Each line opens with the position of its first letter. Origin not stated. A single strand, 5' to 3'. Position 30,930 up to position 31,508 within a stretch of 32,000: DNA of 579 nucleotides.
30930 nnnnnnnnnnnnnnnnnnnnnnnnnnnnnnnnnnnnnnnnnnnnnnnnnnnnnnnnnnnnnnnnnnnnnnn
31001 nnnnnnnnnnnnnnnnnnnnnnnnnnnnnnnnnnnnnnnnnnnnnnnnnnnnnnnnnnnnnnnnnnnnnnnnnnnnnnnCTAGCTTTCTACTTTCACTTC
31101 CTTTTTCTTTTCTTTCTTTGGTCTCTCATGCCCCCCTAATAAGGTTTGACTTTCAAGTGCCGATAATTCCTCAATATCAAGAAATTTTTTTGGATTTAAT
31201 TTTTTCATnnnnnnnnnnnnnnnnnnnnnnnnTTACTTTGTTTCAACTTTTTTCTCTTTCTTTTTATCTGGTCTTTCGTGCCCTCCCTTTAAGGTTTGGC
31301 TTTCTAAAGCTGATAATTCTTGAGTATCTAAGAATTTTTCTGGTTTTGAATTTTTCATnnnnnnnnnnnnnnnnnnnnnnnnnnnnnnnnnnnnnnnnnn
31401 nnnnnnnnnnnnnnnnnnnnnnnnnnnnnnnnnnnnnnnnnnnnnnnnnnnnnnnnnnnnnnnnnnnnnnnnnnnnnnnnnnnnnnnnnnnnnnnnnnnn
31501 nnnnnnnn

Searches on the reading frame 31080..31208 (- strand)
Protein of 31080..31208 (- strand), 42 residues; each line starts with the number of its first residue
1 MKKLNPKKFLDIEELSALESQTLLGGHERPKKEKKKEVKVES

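Call 5: search_protein_families(library=pfam, proteins=[window:31080-31208:-], max_evalue=0.1)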
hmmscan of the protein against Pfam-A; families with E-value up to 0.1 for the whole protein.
window:31080-31208:- (42 aa): 2 families
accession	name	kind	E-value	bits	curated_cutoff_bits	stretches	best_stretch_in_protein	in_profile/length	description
PF14406.12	Bacteroid_pep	-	0.0016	19.2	25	1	1-34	1-36/52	Ribosomally synthesized peptide in Bacteroidetes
PF24537.1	zf-C2H2_fungi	-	0.05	13.4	27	1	6-20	19-33/35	Fungal C2H2 zinc finger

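Call 7: search_protein_families(library=ncbifam, proteins=[window:31080-31208:-], max_evalue=0.1)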
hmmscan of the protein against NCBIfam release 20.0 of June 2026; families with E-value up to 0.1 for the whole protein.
window:31080-31208:- (42 aa): 0 families

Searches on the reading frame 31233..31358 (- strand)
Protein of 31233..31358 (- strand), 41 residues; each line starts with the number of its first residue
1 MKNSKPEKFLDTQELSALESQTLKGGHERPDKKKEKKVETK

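Call 5: search_protein_families(library=pfam, proteins=[window:31233-31358:-], max_evalue=0.1)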
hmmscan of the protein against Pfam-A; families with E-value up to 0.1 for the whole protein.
window:31233-31358:- (41 aa): 0 families

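Call 7: search_protein_families(library=ncbifam, proteins=[window:31233-31358:-], max_evalue=0.1)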
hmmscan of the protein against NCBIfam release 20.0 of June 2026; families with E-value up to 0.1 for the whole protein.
window:31233-31358:- (41 aa): 0 families

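Call 16: find_encoding_contigs(protein=window:31233-31358:-, flank=10000, max_places=6)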
Protein window:31233-31358:- (41 aa): no gene with exactly this product is on record in the collection.
